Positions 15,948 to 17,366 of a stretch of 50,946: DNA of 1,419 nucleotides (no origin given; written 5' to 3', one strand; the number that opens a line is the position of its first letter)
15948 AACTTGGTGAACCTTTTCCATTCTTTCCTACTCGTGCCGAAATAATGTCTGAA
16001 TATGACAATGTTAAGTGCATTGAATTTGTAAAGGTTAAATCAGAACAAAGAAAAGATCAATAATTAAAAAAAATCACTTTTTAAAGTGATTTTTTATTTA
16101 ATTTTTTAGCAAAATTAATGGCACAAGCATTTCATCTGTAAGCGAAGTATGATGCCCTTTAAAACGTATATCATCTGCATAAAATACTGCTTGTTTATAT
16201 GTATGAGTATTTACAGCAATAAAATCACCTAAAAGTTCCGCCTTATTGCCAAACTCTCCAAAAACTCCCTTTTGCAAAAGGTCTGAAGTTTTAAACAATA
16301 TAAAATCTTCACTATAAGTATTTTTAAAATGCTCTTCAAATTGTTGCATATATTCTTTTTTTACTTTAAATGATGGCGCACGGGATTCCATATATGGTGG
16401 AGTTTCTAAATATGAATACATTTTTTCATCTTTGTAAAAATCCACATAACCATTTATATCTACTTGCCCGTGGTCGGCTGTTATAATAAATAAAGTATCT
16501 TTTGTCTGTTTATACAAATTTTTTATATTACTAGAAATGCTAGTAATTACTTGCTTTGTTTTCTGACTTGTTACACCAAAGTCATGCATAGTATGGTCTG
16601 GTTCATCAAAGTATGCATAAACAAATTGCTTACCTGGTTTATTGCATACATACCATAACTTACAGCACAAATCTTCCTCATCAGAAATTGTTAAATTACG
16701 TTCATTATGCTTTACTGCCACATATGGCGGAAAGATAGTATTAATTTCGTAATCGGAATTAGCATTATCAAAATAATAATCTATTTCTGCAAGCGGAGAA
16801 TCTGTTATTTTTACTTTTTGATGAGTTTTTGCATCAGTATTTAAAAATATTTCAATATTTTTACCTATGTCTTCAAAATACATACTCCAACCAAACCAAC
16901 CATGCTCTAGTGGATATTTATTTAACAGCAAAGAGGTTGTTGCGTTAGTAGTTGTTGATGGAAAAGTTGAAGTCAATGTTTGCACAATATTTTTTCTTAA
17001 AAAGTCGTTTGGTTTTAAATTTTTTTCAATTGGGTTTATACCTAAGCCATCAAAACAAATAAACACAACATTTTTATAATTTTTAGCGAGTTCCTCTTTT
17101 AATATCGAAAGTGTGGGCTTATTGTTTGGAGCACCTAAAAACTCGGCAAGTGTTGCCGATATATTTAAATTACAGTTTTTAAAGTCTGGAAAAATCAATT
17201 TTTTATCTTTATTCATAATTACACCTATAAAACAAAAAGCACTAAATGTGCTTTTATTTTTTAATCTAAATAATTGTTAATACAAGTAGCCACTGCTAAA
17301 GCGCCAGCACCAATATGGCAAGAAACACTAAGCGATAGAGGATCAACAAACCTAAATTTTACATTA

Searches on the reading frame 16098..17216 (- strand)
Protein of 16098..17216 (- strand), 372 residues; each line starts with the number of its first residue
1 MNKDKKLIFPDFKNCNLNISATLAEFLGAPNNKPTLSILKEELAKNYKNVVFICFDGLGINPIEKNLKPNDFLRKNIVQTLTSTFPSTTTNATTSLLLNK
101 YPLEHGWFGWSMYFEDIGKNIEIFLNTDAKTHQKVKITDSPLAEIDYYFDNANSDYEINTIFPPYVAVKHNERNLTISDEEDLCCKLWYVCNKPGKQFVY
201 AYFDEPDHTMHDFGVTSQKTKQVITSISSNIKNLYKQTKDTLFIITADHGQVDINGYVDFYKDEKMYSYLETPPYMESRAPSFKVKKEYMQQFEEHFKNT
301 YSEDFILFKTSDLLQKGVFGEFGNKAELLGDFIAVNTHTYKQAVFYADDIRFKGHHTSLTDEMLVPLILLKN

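Call 21: search_protein_families(library=pfam, proteins=[window:16098-17216:-])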
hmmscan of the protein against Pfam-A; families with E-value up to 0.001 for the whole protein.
window:16098-17216:- (372 aa): 3 families
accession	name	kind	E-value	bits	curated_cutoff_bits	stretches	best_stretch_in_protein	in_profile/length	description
PF01663.27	Phosphodiest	-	6.9e-17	62.5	23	1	50-311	1-296/342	Type I phosphodiesterase / nucleotide pyrophosphatase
PF08665.17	PglZ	-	0.00017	22.1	25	0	195-253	113-174/179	PglZ domain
PF01676.23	Metalloenzyme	-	0.00033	20.7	24.3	0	181-251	132-202/252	Metalloenzyme superfamily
